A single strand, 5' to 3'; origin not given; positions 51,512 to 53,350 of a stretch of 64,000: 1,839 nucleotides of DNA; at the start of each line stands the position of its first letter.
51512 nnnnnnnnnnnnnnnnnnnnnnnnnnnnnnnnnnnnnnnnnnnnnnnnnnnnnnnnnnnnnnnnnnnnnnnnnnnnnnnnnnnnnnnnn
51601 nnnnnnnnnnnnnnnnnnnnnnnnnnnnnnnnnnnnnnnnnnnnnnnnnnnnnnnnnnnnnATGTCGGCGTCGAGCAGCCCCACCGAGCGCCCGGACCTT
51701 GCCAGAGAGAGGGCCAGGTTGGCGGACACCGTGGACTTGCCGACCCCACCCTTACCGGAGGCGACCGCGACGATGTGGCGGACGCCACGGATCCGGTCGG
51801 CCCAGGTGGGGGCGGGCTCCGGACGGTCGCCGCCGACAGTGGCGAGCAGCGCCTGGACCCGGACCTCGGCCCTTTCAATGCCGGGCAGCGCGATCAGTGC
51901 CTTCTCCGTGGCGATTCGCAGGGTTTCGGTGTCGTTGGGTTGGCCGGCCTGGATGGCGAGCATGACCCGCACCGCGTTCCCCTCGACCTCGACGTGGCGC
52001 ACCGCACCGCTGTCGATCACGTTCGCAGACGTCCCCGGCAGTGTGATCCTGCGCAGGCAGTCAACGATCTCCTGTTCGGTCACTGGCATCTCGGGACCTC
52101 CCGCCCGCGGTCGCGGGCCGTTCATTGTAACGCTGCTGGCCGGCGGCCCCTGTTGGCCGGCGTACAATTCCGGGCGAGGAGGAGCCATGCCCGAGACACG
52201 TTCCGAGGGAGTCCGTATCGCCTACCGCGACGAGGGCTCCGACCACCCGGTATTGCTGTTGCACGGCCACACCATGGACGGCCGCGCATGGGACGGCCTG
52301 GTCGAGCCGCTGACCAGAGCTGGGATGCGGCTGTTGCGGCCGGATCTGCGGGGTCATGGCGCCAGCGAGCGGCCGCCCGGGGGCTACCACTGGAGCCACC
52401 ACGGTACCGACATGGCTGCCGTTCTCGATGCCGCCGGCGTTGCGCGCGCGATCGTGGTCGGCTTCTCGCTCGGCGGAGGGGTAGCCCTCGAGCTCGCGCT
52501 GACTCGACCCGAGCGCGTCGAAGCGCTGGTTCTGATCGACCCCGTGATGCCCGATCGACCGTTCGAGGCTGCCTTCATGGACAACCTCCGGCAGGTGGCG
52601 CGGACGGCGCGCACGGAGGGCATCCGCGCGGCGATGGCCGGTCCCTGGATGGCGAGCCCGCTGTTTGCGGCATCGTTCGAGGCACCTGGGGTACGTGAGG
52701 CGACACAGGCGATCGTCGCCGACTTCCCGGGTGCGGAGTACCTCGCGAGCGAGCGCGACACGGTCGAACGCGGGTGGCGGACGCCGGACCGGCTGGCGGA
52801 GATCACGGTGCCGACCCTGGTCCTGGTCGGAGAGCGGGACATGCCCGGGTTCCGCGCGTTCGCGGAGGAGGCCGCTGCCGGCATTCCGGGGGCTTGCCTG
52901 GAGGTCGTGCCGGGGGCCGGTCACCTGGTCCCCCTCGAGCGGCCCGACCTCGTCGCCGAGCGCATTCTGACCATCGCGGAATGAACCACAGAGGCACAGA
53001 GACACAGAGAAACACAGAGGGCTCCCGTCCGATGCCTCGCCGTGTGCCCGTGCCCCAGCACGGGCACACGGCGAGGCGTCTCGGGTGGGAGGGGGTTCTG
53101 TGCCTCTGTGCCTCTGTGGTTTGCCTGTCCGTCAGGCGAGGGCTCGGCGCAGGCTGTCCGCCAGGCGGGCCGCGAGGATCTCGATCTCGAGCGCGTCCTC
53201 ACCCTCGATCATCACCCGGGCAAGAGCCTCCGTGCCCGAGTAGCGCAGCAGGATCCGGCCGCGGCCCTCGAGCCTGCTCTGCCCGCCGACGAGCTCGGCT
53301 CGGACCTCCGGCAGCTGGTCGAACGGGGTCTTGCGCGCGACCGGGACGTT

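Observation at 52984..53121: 138-nt near-perfect palindrome built from CACAGAG repeats between convergent genes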

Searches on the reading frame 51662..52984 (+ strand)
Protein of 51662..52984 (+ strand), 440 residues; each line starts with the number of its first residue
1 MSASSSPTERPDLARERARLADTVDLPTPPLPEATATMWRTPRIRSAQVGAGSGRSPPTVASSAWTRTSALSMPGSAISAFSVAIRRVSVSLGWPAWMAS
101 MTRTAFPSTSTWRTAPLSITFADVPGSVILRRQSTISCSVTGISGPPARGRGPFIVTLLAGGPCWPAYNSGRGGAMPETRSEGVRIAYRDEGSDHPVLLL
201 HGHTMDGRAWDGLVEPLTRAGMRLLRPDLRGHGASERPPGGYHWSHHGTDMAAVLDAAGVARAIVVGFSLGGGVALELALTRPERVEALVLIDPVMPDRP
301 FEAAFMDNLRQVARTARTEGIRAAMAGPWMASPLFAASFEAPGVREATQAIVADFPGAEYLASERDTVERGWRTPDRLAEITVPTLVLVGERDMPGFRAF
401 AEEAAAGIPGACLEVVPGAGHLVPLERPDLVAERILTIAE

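Call 18: search_protein_families(library=pfam, proteins=[window:51662-52984:+])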
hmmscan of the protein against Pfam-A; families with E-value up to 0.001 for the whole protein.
window:51662-52984:+ (440 aa): 3 families
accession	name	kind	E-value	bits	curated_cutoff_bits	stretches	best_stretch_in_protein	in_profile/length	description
PF12697.13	Abhydrolase_6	-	6.8e-28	99.2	26.3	1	197-433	1-216/217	Alpha/beta hydrolase family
PF00561.26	Abhydrolase_1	-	7e-27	95.1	25.8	1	196-428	2-245/245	alpha/beta hydrolase fold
PF12146.15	Hydrolase_4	-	5.4e-17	62.3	27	1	197-426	7-237/239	Serine aminopeptidase, S33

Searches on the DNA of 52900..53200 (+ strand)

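Call 42: search_dna_similar(query=window:52960-53150:+, collection=plasmids, mode=distant, max_evalue=0.01, max_rows=25)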
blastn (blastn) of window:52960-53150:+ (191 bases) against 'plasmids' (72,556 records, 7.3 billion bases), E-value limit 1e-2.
Records with a match: 2; places in all: 2; records where one place covers at least 80% of the query: 0.
Best place of each record, by identity: 95-99% 1; 80-90% 1.
By first word of the organism name: Nostoc 1; Anabaena 1.
By predicted mobility (MOB-suite, as given by PLSDB): conjugative 2.
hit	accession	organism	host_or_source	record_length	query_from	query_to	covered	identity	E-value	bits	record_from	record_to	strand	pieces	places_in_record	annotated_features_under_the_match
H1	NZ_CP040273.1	Nostoc sp. C052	Blasia pusilla,pure culture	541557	21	60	21%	87.8%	4e-3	49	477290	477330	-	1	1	none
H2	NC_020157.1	Anabaena cylindrica PCC 7122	water, most likely pond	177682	138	167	16%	96.7%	1e-3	51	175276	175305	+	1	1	none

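Call 52: search_rna_families(source=window, start=52900, end=53200, threshold=evalue, max_evalue=5)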
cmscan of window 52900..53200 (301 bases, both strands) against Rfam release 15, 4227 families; matches with E-value up to 5: 16.
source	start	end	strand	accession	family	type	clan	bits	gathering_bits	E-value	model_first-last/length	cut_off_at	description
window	53011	53098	-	RF01746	mraW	Cis-reg;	-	35.8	50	4.6e-06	1-107/107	no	mraW RNA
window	53036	53105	-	RF01809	symR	Gene; antitoxin;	-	30.6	61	0.00039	1-77/77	no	SymR antitoxin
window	52992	53075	+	RF01809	symR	Gene; antitoxin;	-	29.8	61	0.00061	1-77/77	no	SymR antitoxin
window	53036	53075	+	RF03703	mir-3622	Gene; miRNA;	-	25.4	78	0.014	1-84/84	no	mir-3622 microRNA precursor family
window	53031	53080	-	RF01025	mir-934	Gene; miRNA;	-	24.6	80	0.0097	1-83/83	no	mir-934 microRNA precursor family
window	53031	53080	-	RF01044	mir-345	Gene; miRNA;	-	23.3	65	0.0068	20-69/91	no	mir-345 microRNA precursor family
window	53030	53078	+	RF03412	mir-1915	Gene; miRNA;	-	21.4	95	0.42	1-73/73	no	mir-1915 microRNA precursor family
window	53030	53083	-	RF03412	mir-1915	Gene; miRNA;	-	18.1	95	2.3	1-73/73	no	mir-1915 microRNA precursor family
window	52986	53063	-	RF03774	mir-2110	Gene; miRNA;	-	17.8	90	1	1-75/75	no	mir-2110 microRNA precursor family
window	53023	53090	+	RF03473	mir-8813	Gene; miRNA;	-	17.2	58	2.4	1-96/96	no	mir-8813 microRNA precursor family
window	52989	53058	-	RF01943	mir-999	Gene; miRNA;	-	16.8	58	0.52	1-84/84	no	mir-999 microRNA precursor family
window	53027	53077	-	RF01340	CRISPR-DR29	Gene; CRISPR;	-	16.2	39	0.94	1-37/37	no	CRISPR RNA direct repeat element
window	53028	53084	+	RF03502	mir-1914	Gene; miRNA;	-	16.1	86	4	1-80/80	no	mir-1914 microRNA precursor family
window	52963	53083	+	RF02865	ncS01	Gene; sRNA;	-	15.4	58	2.1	1-110/110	no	Burkholderia sRNA 1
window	53032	53081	+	RF03375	MIR1094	Gene; miRNA;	-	15.1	80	2.1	1-104/104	no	MIR1094 microRNA precursor family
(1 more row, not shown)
